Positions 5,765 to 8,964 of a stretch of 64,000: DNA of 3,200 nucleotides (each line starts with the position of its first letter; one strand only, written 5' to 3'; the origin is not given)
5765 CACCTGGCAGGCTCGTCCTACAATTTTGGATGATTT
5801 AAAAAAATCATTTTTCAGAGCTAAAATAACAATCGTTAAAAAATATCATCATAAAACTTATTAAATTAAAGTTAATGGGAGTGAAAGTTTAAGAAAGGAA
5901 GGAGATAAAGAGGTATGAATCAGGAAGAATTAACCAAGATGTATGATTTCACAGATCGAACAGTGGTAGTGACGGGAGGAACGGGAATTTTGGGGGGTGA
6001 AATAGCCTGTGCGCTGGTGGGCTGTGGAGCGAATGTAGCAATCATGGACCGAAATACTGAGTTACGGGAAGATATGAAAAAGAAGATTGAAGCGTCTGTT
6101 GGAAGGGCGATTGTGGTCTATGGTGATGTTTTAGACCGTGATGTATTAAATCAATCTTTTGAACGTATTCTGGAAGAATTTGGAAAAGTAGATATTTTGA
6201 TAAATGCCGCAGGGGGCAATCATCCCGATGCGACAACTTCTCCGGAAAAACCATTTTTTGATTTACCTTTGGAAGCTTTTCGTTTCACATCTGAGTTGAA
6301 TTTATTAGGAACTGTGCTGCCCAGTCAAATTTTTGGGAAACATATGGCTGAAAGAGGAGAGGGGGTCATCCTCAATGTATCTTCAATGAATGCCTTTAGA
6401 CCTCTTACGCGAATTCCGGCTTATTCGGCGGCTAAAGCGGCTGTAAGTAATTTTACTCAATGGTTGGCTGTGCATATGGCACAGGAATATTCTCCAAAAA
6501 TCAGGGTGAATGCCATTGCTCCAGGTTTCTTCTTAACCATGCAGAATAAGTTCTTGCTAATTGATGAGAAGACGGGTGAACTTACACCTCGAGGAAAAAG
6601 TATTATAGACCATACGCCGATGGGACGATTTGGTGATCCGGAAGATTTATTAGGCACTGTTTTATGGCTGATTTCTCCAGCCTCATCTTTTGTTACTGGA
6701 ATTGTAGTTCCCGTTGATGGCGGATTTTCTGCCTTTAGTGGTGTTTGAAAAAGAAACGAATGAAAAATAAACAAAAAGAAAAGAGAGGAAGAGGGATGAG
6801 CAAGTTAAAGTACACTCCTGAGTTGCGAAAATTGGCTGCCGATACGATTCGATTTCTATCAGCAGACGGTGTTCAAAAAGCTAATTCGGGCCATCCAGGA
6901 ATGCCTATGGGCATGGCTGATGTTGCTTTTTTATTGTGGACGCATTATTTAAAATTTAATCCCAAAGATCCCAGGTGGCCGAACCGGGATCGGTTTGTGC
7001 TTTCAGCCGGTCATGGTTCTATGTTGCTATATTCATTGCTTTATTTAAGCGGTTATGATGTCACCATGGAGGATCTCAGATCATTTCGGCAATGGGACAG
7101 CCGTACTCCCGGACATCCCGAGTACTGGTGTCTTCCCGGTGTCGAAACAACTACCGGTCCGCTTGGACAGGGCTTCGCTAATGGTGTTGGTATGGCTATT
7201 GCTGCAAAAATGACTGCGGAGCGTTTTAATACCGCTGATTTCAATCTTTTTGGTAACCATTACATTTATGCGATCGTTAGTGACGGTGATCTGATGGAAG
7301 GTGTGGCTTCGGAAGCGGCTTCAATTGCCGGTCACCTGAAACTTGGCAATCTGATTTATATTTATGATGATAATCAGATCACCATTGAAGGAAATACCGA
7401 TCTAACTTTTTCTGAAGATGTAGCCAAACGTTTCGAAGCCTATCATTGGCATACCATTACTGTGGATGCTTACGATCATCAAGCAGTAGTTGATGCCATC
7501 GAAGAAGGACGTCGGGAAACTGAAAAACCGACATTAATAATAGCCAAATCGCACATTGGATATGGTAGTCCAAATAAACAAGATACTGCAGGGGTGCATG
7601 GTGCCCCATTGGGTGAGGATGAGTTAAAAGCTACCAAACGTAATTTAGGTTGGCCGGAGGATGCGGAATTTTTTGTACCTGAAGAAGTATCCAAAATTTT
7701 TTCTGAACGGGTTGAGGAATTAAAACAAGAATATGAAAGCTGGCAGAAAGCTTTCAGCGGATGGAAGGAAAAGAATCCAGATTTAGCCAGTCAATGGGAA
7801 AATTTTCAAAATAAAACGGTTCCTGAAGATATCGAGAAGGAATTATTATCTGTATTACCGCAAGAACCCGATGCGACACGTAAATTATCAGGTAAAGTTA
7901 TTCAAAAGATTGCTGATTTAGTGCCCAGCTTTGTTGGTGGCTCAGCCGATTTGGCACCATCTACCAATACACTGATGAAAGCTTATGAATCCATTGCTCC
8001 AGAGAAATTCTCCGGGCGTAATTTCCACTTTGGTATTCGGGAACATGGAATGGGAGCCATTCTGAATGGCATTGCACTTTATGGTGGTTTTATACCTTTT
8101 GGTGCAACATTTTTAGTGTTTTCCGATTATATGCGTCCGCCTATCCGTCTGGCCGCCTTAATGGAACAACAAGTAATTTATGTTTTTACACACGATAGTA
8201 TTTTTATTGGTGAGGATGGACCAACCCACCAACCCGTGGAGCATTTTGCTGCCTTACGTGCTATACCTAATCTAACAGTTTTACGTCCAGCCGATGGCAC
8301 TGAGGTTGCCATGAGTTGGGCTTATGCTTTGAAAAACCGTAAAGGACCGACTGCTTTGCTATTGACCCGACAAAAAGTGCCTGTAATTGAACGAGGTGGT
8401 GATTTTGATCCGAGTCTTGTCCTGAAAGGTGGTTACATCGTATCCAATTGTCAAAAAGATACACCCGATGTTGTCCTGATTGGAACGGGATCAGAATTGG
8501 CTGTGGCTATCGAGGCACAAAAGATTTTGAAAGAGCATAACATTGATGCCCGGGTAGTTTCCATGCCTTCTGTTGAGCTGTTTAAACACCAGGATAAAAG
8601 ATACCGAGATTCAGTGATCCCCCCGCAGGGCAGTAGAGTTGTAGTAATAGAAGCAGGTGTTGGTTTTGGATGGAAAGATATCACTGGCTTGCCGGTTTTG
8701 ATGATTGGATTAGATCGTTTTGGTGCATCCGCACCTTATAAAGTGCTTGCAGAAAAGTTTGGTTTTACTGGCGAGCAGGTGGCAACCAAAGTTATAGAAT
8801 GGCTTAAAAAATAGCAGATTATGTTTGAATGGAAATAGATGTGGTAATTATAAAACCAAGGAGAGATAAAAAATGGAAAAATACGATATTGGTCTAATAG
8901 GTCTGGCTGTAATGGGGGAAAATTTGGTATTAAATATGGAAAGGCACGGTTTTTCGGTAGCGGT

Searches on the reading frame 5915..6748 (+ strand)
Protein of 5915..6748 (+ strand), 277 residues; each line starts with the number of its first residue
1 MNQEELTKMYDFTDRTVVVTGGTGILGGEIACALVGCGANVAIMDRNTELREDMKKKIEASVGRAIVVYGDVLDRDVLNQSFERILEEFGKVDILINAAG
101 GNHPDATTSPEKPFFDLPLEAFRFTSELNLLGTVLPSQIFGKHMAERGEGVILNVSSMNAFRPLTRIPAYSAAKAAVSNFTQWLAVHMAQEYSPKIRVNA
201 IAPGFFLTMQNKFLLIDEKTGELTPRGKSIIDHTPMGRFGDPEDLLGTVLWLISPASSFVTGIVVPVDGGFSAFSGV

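Call 21: search_protein_families(library=pfam, proteins=[window:5915-6748:+])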
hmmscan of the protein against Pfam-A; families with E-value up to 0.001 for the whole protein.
window:5915-6748:+ (277 aa): 6 families
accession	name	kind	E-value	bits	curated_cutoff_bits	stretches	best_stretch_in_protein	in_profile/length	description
PF13561.12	adh_short_C2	-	1.3e-45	156.3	27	1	27-272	9-236/236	Enoyl-(Acyl carrier protein) reductase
PF00106.31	adh_short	-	2.3e-43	148.4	26.6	1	16-212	2-188/195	short chain dehydrogenase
PF08659.16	KR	-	1.2e-07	32.3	22.6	1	16-101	2-91/180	KR domain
PF01370.27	Epimerase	-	2.8e-07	30.6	20.9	1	17-115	1-88/240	NAD dependent epimerase/dehydratase family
PF05368.20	NmrA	-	0.00032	20.8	27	1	14-83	2-68/298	NmrA-like family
PF01073.25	3Beta_HSD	-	0.00053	19.5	22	1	18-83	1-65/280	3-beta hydroxysteroid dehydrogenase/isomerase family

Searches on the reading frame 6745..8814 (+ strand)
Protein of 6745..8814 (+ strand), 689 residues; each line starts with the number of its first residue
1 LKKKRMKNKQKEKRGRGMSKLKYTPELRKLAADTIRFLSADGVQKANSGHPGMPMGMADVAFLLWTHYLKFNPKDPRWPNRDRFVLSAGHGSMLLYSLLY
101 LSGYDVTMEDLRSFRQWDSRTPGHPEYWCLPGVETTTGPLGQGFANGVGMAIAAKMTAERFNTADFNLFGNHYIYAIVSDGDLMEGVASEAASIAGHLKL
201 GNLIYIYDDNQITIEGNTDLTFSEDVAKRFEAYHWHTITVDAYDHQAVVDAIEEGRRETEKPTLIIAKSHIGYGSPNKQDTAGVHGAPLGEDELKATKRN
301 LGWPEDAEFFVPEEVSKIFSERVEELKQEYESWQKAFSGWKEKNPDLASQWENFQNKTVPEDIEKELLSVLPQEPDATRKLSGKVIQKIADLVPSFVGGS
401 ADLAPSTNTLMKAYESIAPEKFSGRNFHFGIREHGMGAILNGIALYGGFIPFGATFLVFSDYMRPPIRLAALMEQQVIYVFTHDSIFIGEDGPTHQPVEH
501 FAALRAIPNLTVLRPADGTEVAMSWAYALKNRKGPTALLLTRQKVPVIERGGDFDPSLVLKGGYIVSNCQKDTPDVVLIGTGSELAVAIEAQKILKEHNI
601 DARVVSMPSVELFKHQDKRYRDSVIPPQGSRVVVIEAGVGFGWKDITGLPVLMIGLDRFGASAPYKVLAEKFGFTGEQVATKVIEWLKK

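Call 21: search_protein_families(library=pfam, proteins=[window:6745-8814:+])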
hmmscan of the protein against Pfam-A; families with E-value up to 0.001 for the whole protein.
window:6745-8814:+ (689 aa): 4 families
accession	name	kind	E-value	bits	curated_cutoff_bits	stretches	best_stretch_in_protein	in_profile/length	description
PF00456.26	Transketolase_N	-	5.7e-138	459.9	22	1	29-359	3-333/334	Transketolase, thiamine diphosphate binding domain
PF02779.29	Transket_pyr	-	1e-51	175.5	27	1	377-546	4-173/174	Transketolase, pyrimidine binding domain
PF22613.1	Transketolase_C_1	-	2.2e-38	131.4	27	1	562-675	1-113/113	Transketolase-like TK C-terminal domain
PF02780.25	Transketolase_C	-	9e-14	51.9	25.9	1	570-679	6-124/124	Transketolase, C-terminal domain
